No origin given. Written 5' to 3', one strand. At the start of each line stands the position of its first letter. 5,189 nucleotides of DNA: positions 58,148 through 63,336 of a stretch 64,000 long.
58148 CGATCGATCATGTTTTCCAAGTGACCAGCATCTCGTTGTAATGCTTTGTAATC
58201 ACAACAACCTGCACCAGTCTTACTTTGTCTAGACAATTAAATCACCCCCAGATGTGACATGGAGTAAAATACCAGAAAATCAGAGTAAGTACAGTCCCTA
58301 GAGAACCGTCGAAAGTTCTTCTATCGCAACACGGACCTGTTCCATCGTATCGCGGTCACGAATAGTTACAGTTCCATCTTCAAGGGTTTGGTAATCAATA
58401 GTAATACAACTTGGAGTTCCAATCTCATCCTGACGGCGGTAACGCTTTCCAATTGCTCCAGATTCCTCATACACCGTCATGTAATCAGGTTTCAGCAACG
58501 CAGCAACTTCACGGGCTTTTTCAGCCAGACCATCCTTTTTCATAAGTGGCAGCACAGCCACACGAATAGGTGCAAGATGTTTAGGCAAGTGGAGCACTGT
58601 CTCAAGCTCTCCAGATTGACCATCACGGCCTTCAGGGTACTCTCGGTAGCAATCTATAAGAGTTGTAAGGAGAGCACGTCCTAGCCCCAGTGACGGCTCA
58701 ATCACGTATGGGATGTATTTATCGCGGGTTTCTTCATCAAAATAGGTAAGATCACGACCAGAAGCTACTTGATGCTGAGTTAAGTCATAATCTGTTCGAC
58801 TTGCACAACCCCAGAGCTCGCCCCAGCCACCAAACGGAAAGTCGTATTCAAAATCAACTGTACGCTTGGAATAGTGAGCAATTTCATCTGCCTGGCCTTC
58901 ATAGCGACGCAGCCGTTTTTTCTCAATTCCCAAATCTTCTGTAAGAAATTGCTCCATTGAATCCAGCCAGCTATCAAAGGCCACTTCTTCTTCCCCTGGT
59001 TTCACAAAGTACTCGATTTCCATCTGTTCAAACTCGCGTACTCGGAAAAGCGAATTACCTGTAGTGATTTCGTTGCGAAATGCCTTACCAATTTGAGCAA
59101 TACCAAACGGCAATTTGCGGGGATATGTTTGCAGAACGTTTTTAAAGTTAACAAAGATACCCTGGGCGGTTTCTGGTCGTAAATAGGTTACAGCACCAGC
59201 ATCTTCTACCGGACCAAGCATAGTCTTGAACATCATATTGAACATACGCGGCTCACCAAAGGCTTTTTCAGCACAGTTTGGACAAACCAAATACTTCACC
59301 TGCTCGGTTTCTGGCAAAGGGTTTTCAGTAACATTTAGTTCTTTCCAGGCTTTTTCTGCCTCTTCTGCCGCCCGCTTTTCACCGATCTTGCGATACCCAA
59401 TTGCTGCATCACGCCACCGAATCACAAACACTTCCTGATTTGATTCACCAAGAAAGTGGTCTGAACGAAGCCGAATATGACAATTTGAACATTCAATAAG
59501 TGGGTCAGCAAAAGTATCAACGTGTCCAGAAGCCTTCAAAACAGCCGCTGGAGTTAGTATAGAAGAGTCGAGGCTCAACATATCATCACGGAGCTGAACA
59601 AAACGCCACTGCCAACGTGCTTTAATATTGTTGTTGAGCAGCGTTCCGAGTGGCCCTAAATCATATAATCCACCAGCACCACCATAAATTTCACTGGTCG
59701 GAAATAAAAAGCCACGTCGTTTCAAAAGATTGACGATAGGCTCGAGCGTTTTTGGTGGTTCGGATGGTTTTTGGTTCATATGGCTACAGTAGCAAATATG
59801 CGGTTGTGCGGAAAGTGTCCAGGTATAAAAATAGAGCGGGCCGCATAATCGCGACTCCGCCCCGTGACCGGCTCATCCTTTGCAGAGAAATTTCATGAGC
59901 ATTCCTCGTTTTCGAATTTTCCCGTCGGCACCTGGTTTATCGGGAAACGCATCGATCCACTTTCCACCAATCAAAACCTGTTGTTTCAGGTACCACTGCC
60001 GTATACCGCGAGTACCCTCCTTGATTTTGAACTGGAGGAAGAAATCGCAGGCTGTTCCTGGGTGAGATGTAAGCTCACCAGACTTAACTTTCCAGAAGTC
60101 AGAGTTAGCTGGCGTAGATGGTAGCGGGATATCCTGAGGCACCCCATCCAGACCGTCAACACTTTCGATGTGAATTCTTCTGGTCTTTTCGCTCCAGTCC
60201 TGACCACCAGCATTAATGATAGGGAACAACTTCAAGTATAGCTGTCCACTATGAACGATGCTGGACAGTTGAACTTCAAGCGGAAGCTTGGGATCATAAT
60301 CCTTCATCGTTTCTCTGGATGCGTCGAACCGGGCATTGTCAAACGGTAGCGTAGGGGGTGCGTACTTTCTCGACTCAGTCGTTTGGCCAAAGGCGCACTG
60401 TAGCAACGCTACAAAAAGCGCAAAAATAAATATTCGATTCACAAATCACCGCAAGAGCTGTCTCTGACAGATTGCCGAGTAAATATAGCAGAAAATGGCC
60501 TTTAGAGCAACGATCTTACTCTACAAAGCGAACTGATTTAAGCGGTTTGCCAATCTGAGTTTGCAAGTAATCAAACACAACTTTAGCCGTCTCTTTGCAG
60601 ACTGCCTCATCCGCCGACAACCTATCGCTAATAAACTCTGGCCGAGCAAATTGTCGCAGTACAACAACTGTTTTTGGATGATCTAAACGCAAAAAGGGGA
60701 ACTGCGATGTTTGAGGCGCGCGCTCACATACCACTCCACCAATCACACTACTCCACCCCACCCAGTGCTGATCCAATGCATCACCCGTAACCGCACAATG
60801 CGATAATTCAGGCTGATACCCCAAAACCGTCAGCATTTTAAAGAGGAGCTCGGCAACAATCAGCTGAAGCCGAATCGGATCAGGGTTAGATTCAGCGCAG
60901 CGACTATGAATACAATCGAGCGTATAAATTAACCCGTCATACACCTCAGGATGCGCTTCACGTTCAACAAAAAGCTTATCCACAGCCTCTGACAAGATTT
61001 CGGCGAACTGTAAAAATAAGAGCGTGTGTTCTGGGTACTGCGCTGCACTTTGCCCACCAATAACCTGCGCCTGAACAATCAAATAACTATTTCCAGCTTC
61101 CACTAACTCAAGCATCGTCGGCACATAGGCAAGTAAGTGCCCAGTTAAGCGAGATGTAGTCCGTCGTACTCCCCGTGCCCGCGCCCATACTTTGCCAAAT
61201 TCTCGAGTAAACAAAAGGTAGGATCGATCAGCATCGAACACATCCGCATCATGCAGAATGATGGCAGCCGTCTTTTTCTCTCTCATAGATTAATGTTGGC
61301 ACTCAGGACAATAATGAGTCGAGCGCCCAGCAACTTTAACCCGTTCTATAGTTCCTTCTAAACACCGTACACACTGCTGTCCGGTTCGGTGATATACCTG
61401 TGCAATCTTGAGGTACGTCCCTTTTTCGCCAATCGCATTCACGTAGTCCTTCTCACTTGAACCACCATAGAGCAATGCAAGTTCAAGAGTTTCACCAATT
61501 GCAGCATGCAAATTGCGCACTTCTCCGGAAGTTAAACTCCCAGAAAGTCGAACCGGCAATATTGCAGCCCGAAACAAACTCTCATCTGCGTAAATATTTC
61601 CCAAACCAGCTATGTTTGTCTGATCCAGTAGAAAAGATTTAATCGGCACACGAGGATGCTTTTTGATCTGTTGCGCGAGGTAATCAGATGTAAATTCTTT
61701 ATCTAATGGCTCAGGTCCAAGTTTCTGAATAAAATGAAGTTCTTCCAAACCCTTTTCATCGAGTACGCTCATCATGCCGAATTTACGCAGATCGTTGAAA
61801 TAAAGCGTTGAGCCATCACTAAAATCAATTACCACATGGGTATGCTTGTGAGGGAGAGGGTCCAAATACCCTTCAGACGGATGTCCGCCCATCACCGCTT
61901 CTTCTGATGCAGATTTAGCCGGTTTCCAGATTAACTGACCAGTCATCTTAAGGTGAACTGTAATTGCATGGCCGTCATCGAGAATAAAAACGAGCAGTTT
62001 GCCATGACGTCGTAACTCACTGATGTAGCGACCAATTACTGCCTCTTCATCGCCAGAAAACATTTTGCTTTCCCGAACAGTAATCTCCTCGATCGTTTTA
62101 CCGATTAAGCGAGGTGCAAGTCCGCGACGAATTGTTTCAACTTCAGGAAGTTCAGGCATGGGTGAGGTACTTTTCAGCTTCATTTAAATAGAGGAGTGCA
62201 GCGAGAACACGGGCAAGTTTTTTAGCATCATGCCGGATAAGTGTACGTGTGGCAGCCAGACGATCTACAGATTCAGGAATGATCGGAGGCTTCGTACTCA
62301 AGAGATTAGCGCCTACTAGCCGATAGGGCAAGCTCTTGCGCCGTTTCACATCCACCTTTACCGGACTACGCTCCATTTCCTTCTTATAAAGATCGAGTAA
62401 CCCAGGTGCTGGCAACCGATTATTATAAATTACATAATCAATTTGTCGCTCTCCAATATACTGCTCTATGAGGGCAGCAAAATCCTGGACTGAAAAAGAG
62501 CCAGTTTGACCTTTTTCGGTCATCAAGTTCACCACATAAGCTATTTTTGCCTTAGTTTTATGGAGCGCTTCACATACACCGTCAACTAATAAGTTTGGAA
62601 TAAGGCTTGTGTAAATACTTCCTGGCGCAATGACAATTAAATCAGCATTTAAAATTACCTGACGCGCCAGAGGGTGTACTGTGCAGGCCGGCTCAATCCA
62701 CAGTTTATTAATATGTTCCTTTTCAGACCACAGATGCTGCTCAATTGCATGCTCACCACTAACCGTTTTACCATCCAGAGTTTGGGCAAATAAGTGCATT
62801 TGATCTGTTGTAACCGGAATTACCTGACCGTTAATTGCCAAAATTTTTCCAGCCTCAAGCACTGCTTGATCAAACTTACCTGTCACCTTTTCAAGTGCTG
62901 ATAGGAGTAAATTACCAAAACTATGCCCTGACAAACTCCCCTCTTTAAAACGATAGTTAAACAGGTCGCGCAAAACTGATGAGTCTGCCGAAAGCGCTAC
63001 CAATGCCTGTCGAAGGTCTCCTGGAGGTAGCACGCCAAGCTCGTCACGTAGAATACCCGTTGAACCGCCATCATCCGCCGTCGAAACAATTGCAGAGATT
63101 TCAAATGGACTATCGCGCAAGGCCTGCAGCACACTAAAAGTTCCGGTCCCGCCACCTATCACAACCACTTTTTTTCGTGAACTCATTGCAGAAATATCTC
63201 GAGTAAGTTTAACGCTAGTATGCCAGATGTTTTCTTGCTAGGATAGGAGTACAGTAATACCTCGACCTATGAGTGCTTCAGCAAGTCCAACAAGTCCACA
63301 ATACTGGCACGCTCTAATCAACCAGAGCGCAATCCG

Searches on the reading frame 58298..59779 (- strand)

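Call 72: search_protein_families(library=pfam, proteins=[window:58298-59779:-], max_evalue=0.00001)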
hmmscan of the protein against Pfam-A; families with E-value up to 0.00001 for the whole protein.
window:58298-59779:- (493 aa): 2 families
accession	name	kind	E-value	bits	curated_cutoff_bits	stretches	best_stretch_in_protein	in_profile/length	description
PF03129.25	HGTP_anticodon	-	4.6e-21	75.2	21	1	407-492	2-90/94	Anticodon binding domain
PF00587.30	tRNA-synt_2b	-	6.5e-14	52.8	29.3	1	197-372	10-174/179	tRNA synthetase class II core domain (G, H, P, S and T)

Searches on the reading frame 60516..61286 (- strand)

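Call 72: search_protein_families(library=pfam, proteins=[window:60516-61286:-], max_evalue=0.00001)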
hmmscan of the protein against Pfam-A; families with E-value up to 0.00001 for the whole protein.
window:60516-61286:- (256 aa): 2 families
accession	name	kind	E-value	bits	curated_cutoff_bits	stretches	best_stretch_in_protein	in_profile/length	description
PF02565.21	RecO_C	-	1.5e-18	67.5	22.1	1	95-251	10-155/157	Recombination protein O C terminal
PF11967.14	RecO_N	-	4.4e-10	39.9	27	1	1-77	1-78/80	Recombination protein O N terminal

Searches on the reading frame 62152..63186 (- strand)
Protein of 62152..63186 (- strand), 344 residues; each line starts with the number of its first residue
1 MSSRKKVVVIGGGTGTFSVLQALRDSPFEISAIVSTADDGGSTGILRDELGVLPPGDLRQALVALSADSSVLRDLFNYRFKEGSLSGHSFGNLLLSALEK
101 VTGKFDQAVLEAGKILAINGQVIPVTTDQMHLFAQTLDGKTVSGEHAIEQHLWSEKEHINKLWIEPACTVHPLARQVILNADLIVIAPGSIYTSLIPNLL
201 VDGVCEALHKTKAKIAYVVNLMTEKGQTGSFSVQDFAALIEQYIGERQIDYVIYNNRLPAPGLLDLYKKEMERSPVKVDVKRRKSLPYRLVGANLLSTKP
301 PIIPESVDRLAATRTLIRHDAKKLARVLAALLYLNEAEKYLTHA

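Call 72: search_protein_families(library=pfam, proteins=[window:62152-63186:-], max_evalue=0.00001)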
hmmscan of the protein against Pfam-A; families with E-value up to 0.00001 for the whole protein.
window:62152-63186:- (344 aa): 1 family
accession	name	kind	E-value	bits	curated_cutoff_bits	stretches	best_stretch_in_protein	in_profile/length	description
PF01933.23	CofD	-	5.4e-88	295.4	30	1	7-295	1-289/290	2-phospho-L-lactate transferase CofD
